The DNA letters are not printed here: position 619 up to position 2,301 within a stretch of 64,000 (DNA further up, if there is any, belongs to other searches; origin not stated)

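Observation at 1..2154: Pyrrolysine-free MtmB homolog directly behind a BMP-family binding protein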

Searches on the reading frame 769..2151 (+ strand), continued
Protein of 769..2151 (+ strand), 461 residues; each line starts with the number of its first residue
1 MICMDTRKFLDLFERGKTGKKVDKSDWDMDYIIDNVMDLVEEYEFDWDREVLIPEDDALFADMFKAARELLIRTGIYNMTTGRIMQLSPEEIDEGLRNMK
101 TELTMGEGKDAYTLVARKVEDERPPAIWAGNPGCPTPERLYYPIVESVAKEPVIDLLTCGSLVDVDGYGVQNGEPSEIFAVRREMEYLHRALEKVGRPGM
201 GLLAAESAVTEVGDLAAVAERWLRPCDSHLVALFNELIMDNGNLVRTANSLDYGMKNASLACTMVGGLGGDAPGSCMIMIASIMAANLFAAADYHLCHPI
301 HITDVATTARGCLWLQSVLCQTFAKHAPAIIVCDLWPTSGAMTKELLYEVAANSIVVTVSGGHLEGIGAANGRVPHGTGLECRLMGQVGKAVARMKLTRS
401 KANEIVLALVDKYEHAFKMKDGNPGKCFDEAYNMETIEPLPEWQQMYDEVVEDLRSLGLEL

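Call 67: fold_search(model_id=the predicted structure, library=pdb)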
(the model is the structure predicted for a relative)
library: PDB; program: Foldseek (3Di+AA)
matches with E <= 10: 347; with E <= 0.001: 78
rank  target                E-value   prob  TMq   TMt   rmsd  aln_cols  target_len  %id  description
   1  8jez_A                4.4e-07  1.00  0.50  0.51   8.6       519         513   10  Human sodium-dependent vitamin C transporter 1 in an apo inward-open state (released 2024-06-19)
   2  7yty_A                8.1e-07  1.00  0.50  0.51   8.0       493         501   11  Mouse SVCT1 in an apo state (released 2023-05-03)
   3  8zzv_A                1.2e-06  1.00  0.44  0.57   8.8       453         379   14  Dimer structure of the solute carrier SLC26Dg (released 2019-05-08)
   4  8jew                  2.2e-06  1.00  0.53  0.53   7.6       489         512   12  Human sodium-dependent vitamin C transporter 1 bound to L-ascorbic acid in an inward-open state (released 2024-05-22)
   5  5da0_A                2.8e-06  1.00  0.49  0.54   8.1       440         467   16  Structure of the the SLC26 transporter SLC26Dg in complex with a nanobody (released 2015-09-09)
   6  5iof_A                3.0e-06  1.00  0.49  0.64   7.8       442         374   16  Structure of the transmembrane domain of the transporter SLC26Dg (released 2016-03-16)
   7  7lhv_A                4.9e-06  1.00  0.46  0.42   8.9       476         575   14  Structure of Arabidopsis thaliana sulfate transporter AtSULTR4;1 (released 2021-08-11)
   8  8oo1_C                5.1e-06  1.00  0.47  0.57   5.8       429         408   15  Wide inward-open liganded UraA in complex with a conformation-selective synthetic nanobody (released 2024-04-10)
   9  7ytw_A                5.3e-06  1.00  0.56  0.57  10.7       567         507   10  Structural basis of vitamin C recognition and transport by mammalian SVCT1 transporter (released 2023-05-03)
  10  5i6c_B                6.1e-06  1.00  0.47  0.51   9.8       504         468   13  The structure of the eukaryotic purine/H+ symporter, UapA, in complex with Xanthine (released 2016-04-27)
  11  8jf0                  9.0e-06  1.00  0.50  0.58   7.9       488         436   12  Human sodium-dependent vitamin C transporter 1 in an intermediate state (released 2024-05-22)
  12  8uc1_A                9.4e-06  1.00  0.41  0.33  15.5       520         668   14  Cryo-EM structure of dolphin Prestin in low Cl buffer (released 2023-12-13)
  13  6ki1_B                1.1e-05  1.00  0.47  0.60   9.6       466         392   15  The transmembrane domain of a cyanobacterium bicarbonate transporter BicA (released 2019-11-20)
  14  6ki1_A                1.1e-05  1.00  0.48  0.61   6.2       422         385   15  The transmembrane domain of a cyanobacterium bicarbonate transporter BicA (released 2019-11-20)
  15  7xul_A                1.2e-05  1.00  0.48  0.38   8.7       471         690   14  Human SLC26A3 in complex with Tenidap (released 2023-05-24)
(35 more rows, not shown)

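Call 74: search_protein_representatives(protein=window:778-2151:+)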
Query: 458 residues. Proteins with E-value up to 0.001 (for the whole library): 795; up to 1e-10: 456; up to 1e-30: 173. The best 150 are listed.
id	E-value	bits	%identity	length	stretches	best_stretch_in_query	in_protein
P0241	7.1e-167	572.4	54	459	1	5-456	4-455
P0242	2.2e-117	409.2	58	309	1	151-451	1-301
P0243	4.7e-106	371.9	97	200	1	1-173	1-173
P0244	1.1e-100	354.2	40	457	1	6-458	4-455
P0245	1.5e-92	327.4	58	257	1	204-456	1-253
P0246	4.5e-90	319.2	37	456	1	7-457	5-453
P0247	9.6e-90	318.1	52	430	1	4-281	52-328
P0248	3.2e-85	303.2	35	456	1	7-456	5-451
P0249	7.6e-84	298.7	36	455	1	9-449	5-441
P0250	2.8e-79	283.6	37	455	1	12-457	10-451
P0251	4.1e-72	260.0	34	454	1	9-441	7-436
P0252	4.0e-71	256.7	36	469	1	9-457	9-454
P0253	4.1e-71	256.7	32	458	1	8-456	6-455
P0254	6.3e-71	256.1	32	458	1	5-457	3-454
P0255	2.4e-70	254.2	33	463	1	2-457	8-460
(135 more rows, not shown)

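Call 88: search_protein_families(library=pfam, proteins=[L082:4593-5654:+, L082:5660-6394:+, L082:6400-6933:+, L082:7090-7617:+, L082:13187-15313:+, L082:8149-9945:+], max_evalue=0.00001)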
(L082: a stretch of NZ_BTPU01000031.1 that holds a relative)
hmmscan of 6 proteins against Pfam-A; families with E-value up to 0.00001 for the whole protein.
L082:4593-5654:+ (354 aa): 2 families
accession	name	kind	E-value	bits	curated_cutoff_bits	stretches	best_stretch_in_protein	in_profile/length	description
PF01855.24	POR_N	-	6.8e-48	163.9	27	1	14-184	1-170/231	Pyruvate flavodoxin/ferredoxin oxidoreductase, thiamine diP-bdg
PF17147.9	PFOR_II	-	1.1e-24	87.2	27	1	247-343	1-102/102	Pyruvate:ferredoxin oxidoreductase core domain II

L082:5660-6394:+ (245 aa): 1 family
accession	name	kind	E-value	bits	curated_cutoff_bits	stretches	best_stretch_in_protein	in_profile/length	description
PF02775.26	TPP_enzyme_C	-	1.1e-22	80.9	21.9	1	66-209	27-151/151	Thiamine pyrophosphate enzyme, C-terminal TPP binding domain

L082:6400-6933:+ (178 aa): 1 family
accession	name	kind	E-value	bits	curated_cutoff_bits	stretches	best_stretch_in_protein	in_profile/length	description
PF01558.24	POR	-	3.3e-39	135.2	27.4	1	11-175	1-173/173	Pyruvate ferredoxin/flavodoxin oxidoreductase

L082:7090-7617:+ (176 aa): 4 families
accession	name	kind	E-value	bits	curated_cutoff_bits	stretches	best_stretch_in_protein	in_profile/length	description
PF13302.13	Acetyltransf_3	-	1.2e-27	97.7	25.4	1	7-145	2-137/138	Acetyltransferase (GNAT) domain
PF00583.31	Acetyltransf_1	-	1.2e-14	55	20.7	1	41-145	14-116/116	Acetyltransferase (GNAT) family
PF13420.13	Acetyltransf_4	-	6e-12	46.3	24.3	1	10-165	2-154/155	Acetyltransferase (GNAT) domain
PF13523.12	Acetyltransf_8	-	3.7e-07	30.3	27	1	82-149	74-141/145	Acetyltransferase (GNAT) domain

L082:13187-15313:+ (709 aa): 2 families
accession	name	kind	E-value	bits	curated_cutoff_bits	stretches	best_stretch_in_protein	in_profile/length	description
PF04734.18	Ceramidase_alk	-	2.8e-170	567.8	32.1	1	34-545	1-509/509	Neutral/alkaline non-lysosomal ceramidase, N-terminal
PF17048.11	Ceramidse_alk_C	-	2.2e-52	177.7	30.5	1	548-708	2-169/169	Neutral/alkaline non-lysosomal ceramidase, C-terminal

L082:8149-9945:+ (599 aa): 3 families
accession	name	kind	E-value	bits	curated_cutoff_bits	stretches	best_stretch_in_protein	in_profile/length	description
PF13382.11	Adenine_deam_C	-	4.2e-57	192.7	27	1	422-590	2-168/169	Adenine deaminase C-terminal domain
PF01979.26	Amidohydro_1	-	4.5e-35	121.9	25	1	84-367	1-345/345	Amidohydrolase family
PF07969.17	Amidohydro_3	-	1.1e-07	32.1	29.7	0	77-98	2-28/472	Amidohydrolase family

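Call 91: search_protein_families(library=pfam, proteins=[L093:11463-12101:+, L093:12107-13852:+, L093:13855-14646:+, L077:8439-9272:+, L077:9272-9964:+, L077:7866-8348:+, L030:2887-3717:+, L030:3713-4567:+, L030:4574-5197:+, L030:6729-8090:+], max_evalue=0.0001)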
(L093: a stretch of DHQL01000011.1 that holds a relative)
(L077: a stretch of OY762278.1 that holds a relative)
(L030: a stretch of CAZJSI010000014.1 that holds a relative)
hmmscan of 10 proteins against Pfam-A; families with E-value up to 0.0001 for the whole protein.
L093:11463-12101:+ (213 aa): 1 family
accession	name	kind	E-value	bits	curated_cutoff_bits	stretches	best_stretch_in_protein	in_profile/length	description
PF09819.14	ABC_cobalt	-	5.5e-26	91.6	25.2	1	38-154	2-119/121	ABC-type cobalt transport system, permease component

L093:12107-13852:+ (582 aa): 6 families
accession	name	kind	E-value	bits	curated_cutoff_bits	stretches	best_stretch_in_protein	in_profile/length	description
PF00005.33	ABC_tran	-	3.1e-59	199.9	25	2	325-471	1-136/137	ABC transporter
PF13304.12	AAA_21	-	1.1e-19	72.1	27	2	362-506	170-303/304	AAA domain, putative AbiEii toxin, Type IV TA system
PF02463.25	SMC_N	-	8.8e-12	45.4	40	1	35-219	23-209/220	RecF/RecN/SMC N terminal domain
PF13555.12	AAA_29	-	2e-06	27.9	27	0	328-350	15-37/61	P-loop containing region of AAA domain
PF13401.12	AAA_22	-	4.7e-06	27.4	27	0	336-360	6-30/130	AAA domain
PF03193.22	RsgA_GTPase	-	1.5e-05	25.3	30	0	19-60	90-130/174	RsgA GTPase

L093:13855-14646:+ (264 aa): 1 family
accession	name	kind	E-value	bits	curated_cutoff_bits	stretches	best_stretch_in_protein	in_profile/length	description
PF02361.21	CbiQ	-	4.6e-36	124.9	25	1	16-226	5-215/216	Cobalt transport protein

L077:8439-9272:+ (278 aa): 1 family
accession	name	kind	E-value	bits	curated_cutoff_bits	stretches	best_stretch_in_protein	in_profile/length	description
PF04018.18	VCA0040-like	-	1.7e-43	149.5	26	1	14-239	1-229/246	Undecaprenyl phosphate translocase-like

L077:9272-9964:+ (231 aa): 3 families
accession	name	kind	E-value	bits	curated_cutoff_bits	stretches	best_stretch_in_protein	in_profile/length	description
PF01863.23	YgjP-like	-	3.4e-57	194.2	26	1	23-227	2-206/207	YgjP-like, metallopeptidase domain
PF10263.15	SprT-like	-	2.6e-07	30.9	25.6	1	155-207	24-88/108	SprT-like family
PF08325.16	WLM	-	4e-07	30.7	26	1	161-213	52-109/190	WLM domain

L077:7866-8348:+ (161 aa): 0 families

L030:2887-3717:+ (277 aa): 0 families

L030:3713-4567:+ (285 aa): 0 families

L030:4574-5197:+ (208 aa): 2 families
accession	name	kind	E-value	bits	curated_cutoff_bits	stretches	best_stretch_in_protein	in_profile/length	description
PF00005.33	ABC_tran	-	1.4e-27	97.4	25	1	17-157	1-137/137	ABC transporter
PF13304.12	AAA_21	-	3e-09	37.8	27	1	121-188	230-300/304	AAA domain, putative AbiEii toxin, Type IV TA system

L030:6729-8090:+ (454 aa): 1 family
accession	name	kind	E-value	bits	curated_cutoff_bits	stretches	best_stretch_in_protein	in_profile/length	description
PF00209.24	SNF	-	1.6e-62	212.3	27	2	137-447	170-482/524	Sodium:neurotransmitter symporter family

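Call 96: find_encoding_contigs(protein=P0237, flank=8000, max_places=1)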
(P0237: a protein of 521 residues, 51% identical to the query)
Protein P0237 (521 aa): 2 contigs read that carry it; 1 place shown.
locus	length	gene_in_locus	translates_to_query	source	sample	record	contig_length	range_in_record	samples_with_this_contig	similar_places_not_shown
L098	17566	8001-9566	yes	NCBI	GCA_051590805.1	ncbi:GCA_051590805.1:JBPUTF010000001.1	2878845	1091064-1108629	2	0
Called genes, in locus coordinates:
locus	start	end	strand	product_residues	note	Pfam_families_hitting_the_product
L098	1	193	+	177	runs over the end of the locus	PF14242:DUF4342 (weak)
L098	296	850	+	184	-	-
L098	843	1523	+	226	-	PF00072:Response_reg, PF00486:Trans_reg_C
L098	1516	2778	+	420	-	PF00512:HisKA, PF02518:HATPase_c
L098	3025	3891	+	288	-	PF01545:Cation_efflux, PF16916:ZT_dimer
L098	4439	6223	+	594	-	PF01979:Amidohydro_1, PF07969:Amidohydro_3 (faint), PF13382:Adenine_deam_C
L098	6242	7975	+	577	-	PF01979:Amidohydro_1, PF07969:Amidohydro_3 (weak), PF13382:Adenine_deam_C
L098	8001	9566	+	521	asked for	-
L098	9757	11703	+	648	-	PF14873:BNR_assoc_N (faint), PF24893:DUF7743 (faint), PF01835:MG2 (faint), PF00404:Dockerin_1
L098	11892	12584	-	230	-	PF25087:GMPPB_C (faint), PF00132:Hexapep (weak), PF25084:LbH_EIF2B (weak)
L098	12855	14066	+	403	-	PF00890:FAD_binding_2 (weak), PF01134:GIDA (faint), PF01266:DAO (faint), PF01946:Thi4 (faint), PF03486:HI0933_like, PF07992:Pyr_redox_2 (faint), PF12831:FAD_oxidored, PF22780:HI0933_like_1st, +1 more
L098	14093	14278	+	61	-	PF13302:Acetyltransf_3 (weak)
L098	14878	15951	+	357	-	PF01381:HTH_3, PF12844:HTH_19, PF13443:HTH_26, PF13560:HTH_31, PF14559:TPR_19 (faint), PF07719:TPR_2 (faint)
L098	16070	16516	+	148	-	PF00583:Acetyltransf_1, PF13302:Acetyltransf_3 (weak), PF13673:Acetyltransf_10, PF13420:Acetyltransf_4 (weak), PF13508:Acetyltransf_7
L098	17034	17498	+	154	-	PF00903:Glyoxalase (faint), PF12681:Glyoxalase_2, PF22677:Ble-like_N (weak)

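Call 97: find_encoding_contigs(protein=P0206, flank=8000, max_places=1)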
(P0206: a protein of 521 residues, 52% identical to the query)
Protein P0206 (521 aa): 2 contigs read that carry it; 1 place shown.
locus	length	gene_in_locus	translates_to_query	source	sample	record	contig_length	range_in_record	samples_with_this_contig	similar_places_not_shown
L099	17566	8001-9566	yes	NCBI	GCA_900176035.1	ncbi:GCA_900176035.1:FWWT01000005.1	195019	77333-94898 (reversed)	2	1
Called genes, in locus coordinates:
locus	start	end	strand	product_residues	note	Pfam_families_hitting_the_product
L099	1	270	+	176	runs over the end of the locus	PF02663:FmdE, PF01258:zf-dskA_traR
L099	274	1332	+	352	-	PF01032:FecCD, PF00950:ABC-3 (weak)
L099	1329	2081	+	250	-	PF02463:SMC_N (weak), PF00005:ABC_tran, PF13304:AAA_21 (faint)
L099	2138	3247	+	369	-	PF01497:Peripla_BP_2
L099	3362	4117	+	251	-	PF07833:Cu_amine_oxidN1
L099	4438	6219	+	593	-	PF01979:Amidohydro_1, PF07969:Amidohydro_3 (faint), PF13382:Adenine_deam_C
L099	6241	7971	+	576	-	PF01979:Amidohydro_1, PF07969:Amidohydro_3 (weak), PF13382:Adenine_deam_C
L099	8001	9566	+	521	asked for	-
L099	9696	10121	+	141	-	PF00583:Acetyltransf_1, PF13673:Acetyltransf_10, PF13444:Acetyltransf_5 (faint), PF13508:Acetyltransf_7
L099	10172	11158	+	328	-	PF01625:PMSR, PF01641:SelR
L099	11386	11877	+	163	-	PF13463:HTH_27 (faint), PF22381:Staph_reg_Sar_Rot, PF12802:MarR_2, PF01047:MarR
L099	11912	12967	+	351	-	PF25919:BSH_CusB (faint), PF00364:Biotin_lipoyl (faint), PF25917:BSH_RND, PF25973:BSH_CzcB, PF25984:BSH_YknX, PF25881:HH_YBHG (weak), PF25990:Beta-barrel_YknX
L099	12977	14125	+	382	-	PF12698:ABC2_membrane_3, PF01061:ABC2_membrane (weak)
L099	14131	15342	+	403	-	PF12698:ABC2_membrane_3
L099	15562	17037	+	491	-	PF02696:SelO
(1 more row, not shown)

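Call 98: find_encoding_contigs(protein=P0224, flank=8000, max_places=1)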
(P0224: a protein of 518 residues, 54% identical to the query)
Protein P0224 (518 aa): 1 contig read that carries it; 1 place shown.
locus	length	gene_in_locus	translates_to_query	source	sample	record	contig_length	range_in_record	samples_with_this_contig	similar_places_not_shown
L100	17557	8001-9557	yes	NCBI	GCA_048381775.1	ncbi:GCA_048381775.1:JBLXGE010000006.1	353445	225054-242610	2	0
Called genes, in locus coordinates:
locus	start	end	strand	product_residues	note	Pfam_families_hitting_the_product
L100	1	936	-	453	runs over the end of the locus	PF02056:Glyco_hydro_4, PF11975:Glyco_hydro_4C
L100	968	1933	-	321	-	PF02653:BPD_transp_2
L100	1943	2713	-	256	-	PF02463:SMC_N (weak), PF13476:AAA_23 (weak), PF00005:ABC_tran, PF13304:AAA_21 (faint)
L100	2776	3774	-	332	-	PF13407:Peripla_BP_4, PF13458:Peripla_BP_6, PF00532:Peripla_BP_1 (weak)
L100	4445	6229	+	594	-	PF01979:Amidohydro_1, PF07969:Amidohydro_3 (faint), PF13382:Adenine_deam_C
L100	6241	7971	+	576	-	PF01979:Amidohydro_1, PF07969:Amidohydro_3 (weak), PF13382:Adenine_deam_C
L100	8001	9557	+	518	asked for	-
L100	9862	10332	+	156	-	PF02627:CMD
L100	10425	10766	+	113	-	PF01521:Fe-S_biosyn (weak)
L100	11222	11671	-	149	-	PF04266:ASCH (faint)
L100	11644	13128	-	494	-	PF00583:Acetyltransf_1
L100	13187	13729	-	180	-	PF13238:AAA_18, PF13207:AAA_17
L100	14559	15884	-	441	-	PF00483:NTP_transferase, PF25247:LbH_GLGC (faint), PF25084:LbH_EIF2B (weak), PF24894:Hexapep_GlmU, PF25087:GMPPB_C (weak)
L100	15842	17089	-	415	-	PF00483:NTP_transferase, PF24894:Hexapep_GlmU, PF25084:LbH_EIF2B (weak)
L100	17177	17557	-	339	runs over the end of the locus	PF01368:DHH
